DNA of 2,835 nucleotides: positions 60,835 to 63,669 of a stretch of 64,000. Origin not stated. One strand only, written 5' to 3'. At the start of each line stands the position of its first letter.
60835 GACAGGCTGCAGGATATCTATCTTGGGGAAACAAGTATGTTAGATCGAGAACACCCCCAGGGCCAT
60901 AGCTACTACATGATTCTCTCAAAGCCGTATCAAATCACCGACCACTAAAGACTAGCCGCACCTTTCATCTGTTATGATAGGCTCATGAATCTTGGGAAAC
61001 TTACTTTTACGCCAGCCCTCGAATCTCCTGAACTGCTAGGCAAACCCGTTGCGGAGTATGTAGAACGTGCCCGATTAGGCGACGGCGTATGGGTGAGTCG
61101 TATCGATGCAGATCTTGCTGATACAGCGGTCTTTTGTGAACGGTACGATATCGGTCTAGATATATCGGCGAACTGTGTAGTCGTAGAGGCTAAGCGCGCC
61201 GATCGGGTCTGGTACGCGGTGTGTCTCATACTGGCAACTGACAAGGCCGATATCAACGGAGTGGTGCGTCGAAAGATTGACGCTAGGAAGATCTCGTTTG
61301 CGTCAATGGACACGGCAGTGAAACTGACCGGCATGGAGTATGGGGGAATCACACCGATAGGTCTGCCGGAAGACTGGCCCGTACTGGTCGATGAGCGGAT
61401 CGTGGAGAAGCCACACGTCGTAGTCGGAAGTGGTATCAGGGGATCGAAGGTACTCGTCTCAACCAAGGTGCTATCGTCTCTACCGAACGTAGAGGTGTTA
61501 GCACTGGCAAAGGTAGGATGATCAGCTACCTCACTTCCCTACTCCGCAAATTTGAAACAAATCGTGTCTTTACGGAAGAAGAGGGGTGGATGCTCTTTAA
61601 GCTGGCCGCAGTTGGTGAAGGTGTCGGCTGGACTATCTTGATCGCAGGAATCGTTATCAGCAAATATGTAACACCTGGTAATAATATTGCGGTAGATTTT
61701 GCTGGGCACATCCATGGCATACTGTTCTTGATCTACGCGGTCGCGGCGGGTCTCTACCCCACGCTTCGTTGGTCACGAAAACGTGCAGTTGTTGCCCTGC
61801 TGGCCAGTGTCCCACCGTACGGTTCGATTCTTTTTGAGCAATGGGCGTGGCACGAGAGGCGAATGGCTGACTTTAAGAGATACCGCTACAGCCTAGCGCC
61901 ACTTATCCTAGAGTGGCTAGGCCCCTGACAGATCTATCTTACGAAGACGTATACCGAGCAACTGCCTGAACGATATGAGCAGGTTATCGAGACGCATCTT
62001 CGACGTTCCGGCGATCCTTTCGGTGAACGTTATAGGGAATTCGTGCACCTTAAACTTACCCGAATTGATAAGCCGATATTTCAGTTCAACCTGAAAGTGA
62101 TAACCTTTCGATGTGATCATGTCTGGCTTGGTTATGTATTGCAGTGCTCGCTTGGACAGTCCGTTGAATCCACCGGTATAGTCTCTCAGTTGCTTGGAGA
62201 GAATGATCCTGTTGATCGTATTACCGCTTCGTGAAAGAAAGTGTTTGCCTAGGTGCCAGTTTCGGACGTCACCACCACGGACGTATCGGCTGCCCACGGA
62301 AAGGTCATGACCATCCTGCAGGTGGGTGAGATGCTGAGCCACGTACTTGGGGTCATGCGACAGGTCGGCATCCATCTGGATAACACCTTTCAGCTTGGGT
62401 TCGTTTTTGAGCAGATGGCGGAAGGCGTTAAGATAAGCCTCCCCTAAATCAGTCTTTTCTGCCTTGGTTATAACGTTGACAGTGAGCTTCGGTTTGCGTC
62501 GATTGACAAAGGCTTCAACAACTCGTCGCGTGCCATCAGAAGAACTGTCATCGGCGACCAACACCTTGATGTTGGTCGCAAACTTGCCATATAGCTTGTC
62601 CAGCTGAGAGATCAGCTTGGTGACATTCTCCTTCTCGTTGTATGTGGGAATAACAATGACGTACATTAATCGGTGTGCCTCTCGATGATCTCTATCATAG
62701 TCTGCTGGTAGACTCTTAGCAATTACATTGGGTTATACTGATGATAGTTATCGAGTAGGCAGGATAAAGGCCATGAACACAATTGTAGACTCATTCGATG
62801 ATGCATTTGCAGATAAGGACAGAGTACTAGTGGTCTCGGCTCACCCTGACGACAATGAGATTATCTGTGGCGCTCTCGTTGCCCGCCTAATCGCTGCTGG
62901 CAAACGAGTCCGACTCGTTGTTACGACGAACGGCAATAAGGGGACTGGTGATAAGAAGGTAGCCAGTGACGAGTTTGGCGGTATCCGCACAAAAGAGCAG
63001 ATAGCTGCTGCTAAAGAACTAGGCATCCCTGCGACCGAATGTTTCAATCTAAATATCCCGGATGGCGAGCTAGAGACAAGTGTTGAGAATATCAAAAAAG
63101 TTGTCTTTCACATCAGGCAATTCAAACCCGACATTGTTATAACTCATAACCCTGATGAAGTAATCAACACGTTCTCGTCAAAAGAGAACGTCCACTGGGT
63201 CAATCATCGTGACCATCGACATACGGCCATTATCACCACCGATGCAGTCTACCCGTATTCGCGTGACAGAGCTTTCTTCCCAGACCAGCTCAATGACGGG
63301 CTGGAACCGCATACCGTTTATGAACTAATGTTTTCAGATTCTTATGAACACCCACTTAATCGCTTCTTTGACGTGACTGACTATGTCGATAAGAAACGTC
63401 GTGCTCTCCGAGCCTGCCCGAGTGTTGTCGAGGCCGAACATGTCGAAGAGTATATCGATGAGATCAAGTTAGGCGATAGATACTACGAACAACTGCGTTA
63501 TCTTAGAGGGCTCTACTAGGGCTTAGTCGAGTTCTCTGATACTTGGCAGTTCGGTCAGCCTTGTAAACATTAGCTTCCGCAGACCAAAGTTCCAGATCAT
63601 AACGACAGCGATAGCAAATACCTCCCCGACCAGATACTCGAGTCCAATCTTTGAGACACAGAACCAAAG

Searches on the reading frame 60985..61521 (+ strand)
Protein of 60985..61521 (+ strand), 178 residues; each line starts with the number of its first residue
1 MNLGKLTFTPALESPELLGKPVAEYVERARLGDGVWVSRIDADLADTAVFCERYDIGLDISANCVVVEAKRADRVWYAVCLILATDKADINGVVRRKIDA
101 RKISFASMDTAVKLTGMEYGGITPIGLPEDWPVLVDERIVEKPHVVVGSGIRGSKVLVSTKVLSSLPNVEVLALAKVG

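Call 3: search_protein_families(library=pfam, proteins=[window:60985-61521:+], max_evalue=0.01)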
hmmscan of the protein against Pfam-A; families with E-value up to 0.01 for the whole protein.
window:60985-61521:+ (178 aa): 1 family
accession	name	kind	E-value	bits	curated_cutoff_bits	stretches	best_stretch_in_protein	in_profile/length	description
PF04073.20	tRNA_edit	-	2.1e-18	67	25.5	1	58-163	18-120/123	Aminoacyl-tRNA editing domain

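Call 55: find_related_loci(query=window:60985-61518:+, collection=genome_contigs, flank=10000)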
Query window:60985-61518:+ (178 aa) in genome_contigs; peptide patterns used: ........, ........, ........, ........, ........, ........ (x = any residue, [..] = any of these).
600 stretches matched a pattern (row limit reached: there are more); 578 encode a relative of the query (tblastn E <= 1e-3); the best 80 are kept; 80 distinct loci.
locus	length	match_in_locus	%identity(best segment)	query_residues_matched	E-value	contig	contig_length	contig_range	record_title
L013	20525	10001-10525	66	1-176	2e-80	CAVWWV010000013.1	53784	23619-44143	MAG: uncultured Actinomycetota bacterium isolate MFD09368.bin.1.59 genome assembly, contig: contig_37552, whole genome s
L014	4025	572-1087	65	1-176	8e-78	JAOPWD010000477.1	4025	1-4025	MAG: Pseudonocardiales bacterium isolate RYN_165 scaffold_650526, whole genome shotgun sequence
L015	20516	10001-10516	65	1-176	5e-77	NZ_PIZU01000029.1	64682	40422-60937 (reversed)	Mycobacterium hubeiense strain QGD101 scaffold29, whole genome shotgun sequence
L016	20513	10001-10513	65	1-176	5e-76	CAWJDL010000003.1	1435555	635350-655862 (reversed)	MAG: uncultured Actinomycetota bacterium isolate MFD04944.bin.1.103 genome assembly, contig: contig_20504, whole genome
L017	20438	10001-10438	71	17-163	6e-70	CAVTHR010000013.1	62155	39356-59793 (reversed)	MAG: uncultured Actinomycetota bacterium isolate MFD09212.bin.2.112 genome assembly, contig: contig_25766, whole genome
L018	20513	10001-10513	59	1-172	2e-66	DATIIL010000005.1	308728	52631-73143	MAG TPA_asm: Candidatus Saccharimonadales bacterium isolate SMAG_U15664 k141_734582, whole genome shotgun sequence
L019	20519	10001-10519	60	3-176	9e-67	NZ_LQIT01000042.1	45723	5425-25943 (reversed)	Mycobacterium sp. GA-2829 GCID_NTM_00013_NODE_47.ctg_1, whole genome shotgun sequence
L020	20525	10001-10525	57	3-172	3e-63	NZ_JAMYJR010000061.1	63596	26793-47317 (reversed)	Paractinoplanes aksuensis strain TRM88003 contig61, whole genome shotgun sequence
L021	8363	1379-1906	53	1-176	2e-62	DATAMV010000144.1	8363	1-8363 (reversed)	MAG TPA_asm: Candidatus Saccharimonadia bacterium isolate SMAG_U7000 k141_314931, whole genome shotgun sequence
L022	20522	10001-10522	60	1-176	8e-62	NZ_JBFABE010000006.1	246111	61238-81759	Streptosporangium sp. NPDC023615 NPDC023615_112_D11.ctg-0006, whole genome shotgun sequence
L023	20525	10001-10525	55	3-172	1e-61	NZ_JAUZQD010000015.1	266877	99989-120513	Symbioplanes lichenis strain TISTR 2343 15, whole genome shotgun sequence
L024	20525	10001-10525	57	3-172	3e-61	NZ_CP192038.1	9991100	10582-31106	Actinoplanes sp. CA-030573 chromosome, complete genome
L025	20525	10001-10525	57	3-172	4e-61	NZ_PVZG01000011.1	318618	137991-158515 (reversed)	Pseudosporangium ferrugineum strain DSM 45348 Ga0181035_111, whole genome shotgun sequence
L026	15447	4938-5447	57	3-172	9e-61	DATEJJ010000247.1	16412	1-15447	MAG TPA_asm: Rugosimonospora sp. isolate SMAG_U8861 k141_1483524, whole genome shotgun sequence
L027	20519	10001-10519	59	1-176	9e-61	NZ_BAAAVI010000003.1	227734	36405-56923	Streptosporangium fragile strain JCM 6242 sequence003, whole genome shotgun sequence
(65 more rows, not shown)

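Call 65: search_protein_families(library=phrogs, proteins=[window:60985-61521:+], max_evalue=0.01)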
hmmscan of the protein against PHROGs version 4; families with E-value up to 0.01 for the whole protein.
window:60985-61521:+ (178 aa): 1 family
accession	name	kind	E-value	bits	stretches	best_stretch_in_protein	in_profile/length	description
phrog_17858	-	unknown function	4.6e-08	34.1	1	79-168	52-141/149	-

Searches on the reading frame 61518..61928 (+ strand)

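Call 27: search_protein_families(library=pfam, proteins=[window:61518-61928:+], max_evalue=0.001)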
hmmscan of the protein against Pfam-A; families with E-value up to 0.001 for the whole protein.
window:61518-61928:+ (136 aa): 1 family
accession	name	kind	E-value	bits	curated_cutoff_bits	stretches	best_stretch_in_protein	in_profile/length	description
PF12823.12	DUF3817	-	2e-17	64.1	27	1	26-110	3-83/85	Domain of unknown function (DUF3817)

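Call 65: search_protein_families(library=phrogs, proteins=[window:61518-61928:+], max_evalue=0.01)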
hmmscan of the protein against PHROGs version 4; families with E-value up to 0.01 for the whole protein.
window:61518-61928:+ (136 aa): 0 families

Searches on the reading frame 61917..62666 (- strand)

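Call 27: search_protein_families(library=pfam, proteins=[window:61917-62666:-], max_evalue=0.001)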
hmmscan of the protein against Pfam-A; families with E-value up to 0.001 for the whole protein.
window:61917-62666:- (249 aa): 1 family
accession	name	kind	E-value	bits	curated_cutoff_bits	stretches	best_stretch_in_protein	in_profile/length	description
PF00535.33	Glycos_transf_2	-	8.6e-25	88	23.3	1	4-176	2-165/168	Glycosyl transferase family 2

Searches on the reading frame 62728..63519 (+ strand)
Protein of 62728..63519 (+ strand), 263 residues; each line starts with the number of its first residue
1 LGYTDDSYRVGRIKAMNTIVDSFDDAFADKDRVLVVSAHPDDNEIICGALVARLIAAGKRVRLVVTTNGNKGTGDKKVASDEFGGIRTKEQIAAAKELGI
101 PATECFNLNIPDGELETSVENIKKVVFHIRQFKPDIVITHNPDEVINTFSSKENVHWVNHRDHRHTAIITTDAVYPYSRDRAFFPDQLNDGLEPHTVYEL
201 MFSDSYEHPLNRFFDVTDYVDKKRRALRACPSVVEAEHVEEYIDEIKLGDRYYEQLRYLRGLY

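Call 27: search_protein_families(library=pfam, proteins=[window:62728-63519:+], max_evalue=0.001)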
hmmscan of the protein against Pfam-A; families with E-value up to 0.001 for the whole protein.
window:62728-63519:+ (263 aa): 1 family
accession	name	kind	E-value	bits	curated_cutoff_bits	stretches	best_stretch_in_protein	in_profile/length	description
PF02585.22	PIG-L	-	1.2e-29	103.9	28.2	1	34-173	1-128/129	GlcNAc-PI de-N-acetylase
